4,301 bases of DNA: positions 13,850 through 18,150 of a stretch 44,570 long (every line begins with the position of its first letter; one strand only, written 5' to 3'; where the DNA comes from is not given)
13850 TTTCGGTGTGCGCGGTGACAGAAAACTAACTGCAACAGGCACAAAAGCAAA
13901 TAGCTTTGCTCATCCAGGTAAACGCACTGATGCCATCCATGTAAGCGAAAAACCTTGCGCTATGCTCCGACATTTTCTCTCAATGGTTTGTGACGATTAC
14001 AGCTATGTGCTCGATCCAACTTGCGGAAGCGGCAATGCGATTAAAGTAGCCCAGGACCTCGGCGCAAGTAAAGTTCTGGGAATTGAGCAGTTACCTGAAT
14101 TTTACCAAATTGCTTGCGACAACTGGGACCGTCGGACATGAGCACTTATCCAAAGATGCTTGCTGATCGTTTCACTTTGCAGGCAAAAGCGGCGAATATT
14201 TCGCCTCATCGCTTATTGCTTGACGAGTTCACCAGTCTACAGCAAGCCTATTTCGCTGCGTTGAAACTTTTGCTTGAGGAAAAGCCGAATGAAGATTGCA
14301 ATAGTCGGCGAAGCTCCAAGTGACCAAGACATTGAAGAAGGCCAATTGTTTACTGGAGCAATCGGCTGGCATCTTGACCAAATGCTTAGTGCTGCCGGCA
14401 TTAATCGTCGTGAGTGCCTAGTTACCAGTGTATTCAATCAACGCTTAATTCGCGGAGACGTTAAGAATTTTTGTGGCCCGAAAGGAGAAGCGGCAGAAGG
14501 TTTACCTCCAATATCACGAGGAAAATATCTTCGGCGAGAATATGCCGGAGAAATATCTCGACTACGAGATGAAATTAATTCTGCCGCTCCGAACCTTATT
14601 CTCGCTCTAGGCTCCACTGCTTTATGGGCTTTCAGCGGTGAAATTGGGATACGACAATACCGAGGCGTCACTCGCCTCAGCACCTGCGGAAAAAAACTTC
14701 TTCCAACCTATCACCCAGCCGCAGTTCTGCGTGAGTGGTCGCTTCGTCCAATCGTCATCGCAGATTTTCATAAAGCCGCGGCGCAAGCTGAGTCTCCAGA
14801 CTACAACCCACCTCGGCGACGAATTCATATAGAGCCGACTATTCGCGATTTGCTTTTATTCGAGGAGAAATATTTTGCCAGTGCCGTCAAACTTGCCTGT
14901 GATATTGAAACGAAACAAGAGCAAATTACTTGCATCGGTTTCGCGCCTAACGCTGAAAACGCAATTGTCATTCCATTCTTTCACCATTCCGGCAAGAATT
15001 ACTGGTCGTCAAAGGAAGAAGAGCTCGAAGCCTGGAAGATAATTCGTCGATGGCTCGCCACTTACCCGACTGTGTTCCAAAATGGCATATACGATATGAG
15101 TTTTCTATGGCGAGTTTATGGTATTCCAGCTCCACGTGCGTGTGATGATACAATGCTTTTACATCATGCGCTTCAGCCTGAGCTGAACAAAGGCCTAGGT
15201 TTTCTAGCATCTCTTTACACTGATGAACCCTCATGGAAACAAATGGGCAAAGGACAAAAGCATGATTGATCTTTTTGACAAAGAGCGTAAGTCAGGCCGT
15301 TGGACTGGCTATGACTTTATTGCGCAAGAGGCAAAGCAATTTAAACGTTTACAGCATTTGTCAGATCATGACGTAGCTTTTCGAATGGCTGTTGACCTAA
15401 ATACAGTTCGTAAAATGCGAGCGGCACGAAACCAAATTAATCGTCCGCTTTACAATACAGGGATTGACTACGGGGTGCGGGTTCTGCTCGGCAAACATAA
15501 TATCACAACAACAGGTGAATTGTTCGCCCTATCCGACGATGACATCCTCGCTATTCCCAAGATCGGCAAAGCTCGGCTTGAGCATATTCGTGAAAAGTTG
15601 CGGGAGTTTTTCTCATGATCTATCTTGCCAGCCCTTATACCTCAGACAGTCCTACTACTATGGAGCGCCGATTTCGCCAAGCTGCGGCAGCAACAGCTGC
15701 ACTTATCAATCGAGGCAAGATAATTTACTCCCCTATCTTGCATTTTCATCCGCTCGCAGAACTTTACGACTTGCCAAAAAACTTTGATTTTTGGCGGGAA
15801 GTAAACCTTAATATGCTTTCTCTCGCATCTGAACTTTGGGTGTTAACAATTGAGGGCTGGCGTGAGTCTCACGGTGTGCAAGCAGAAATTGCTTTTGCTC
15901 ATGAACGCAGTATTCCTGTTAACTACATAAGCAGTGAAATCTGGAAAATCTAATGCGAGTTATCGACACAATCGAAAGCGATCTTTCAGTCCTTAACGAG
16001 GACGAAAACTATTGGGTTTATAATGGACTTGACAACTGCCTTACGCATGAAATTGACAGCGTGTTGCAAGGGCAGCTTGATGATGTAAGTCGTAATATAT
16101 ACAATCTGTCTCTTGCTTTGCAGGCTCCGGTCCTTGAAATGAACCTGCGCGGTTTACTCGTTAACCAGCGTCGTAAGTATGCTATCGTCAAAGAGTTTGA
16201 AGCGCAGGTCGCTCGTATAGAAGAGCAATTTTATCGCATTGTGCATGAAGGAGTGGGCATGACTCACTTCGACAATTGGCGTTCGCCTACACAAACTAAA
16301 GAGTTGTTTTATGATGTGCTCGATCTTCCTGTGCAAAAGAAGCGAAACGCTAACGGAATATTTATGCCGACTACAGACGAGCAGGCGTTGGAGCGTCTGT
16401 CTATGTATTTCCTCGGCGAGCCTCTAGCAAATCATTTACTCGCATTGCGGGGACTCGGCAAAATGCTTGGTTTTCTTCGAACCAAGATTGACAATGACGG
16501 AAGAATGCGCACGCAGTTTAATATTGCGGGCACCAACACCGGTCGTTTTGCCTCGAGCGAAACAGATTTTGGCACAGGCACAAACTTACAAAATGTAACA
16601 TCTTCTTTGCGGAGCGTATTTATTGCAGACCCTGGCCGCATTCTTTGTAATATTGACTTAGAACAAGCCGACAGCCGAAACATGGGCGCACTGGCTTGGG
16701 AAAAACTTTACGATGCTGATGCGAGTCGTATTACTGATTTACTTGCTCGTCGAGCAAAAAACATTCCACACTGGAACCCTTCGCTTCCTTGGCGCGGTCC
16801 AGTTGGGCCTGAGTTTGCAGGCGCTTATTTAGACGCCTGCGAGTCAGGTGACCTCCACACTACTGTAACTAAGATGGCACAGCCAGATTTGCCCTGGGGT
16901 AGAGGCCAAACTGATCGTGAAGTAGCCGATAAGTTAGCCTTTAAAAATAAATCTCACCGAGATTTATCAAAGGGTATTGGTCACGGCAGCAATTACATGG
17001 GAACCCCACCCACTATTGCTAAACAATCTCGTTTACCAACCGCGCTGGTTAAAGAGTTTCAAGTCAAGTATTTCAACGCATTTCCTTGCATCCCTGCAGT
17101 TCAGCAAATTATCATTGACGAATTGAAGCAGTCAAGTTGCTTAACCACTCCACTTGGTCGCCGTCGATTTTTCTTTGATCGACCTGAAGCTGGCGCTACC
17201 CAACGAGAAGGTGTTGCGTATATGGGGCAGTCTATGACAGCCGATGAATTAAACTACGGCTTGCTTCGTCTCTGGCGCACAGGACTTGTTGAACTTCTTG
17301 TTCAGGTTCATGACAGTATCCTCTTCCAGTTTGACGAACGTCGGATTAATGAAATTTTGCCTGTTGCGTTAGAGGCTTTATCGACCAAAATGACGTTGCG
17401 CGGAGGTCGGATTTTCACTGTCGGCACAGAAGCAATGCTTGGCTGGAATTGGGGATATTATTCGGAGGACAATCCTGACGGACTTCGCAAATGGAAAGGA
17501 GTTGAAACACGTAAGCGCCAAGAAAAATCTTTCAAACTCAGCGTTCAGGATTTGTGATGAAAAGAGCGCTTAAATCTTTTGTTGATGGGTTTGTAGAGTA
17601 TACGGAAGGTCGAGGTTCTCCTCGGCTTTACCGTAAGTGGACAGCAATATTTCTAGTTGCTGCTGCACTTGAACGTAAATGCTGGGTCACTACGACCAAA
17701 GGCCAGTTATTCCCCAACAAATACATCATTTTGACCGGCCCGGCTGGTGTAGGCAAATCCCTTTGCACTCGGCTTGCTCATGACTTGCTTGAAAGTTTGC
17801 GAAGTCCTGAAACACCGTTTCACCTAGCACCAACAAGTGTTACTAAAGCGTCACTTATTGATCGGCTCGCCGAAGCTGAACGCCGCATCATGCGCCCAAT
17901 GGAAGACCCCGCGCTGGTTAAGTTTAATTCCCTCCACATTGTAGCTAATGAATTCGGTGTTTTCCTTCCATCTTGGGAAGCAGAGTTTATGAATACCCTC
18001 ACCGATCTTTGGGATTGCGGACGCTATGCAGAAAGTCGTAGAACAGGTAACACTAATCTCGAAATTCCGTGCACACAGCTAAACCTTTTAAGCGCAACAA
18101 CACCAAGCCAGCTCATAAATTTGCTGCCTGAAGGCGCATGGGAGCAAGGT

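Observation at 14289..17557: Family-A DNA polymerase broken inside its proofreading domain by two translationally coupled genes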

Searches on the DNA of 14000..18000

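Call 88: search_rna_families(source=window, start=14000, end=18000, threshold=evalue, max_evalue=1)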
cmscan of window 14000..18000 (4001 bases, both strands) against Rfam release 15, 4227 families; matches with E-value up to 1: 1.
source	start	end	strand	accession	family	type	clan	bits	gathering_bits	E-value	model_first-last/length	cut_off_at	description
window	14270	14300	+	RF00180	REN-SRE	Cis-reg;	-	17.8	41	0.58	1-32/37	no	Renin stability regulatory element (REN-SRE)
